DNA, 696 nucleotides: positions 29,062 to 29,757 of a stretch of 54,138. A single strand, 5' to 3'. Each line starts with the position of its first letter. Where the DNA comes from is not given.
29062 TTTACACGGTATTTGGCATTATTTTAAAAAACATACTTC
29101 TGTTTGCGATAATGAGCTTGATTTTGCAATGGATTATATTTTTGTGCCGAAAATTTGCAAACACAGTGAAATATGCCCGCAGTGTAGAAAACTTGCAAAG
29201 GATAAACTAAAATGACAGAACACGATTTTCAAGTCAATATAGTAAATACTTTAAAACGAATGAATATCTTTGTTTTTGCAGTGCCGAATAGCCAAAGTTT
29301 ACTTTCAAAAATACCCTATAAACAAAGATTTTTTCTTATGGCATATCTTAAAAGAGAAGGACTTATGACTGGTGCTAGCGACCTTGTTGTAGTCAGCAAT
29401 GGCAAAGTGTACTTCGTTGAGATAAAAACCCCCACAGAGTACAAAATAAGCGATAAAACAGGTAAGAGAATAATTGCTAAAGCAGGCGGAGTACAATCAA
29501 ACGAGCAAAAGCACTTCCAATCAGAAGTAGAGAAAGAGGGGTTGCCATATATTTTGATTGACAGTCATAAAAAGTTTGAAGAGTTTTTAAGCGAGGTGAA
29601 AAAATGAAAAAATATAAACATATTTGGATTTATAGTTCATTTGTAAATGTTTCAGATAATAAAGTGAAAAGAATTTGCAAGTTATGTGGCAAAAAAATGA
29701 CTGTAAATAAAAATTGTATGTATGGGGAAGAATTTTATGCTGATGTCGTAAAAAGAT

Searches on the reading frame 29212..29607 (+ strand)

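Call 44: search_protein_families(library=phrogs, proteins=[window:29212-29607:+], max_evalue=0.0001)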
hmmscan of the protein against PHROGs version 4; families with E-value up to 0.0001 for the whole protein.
window:29212-29607:+ (131 aa): 2 families
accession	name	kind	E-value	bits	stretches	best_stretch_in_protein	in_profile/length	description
phrog_824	-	unknown function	2.1e-11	45.2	1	2-126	65-171/265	-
phrog_93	-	DNA, RNA and nucleotide metabolism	7.6e-10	39.1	1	1-130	352-442/613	endonuclease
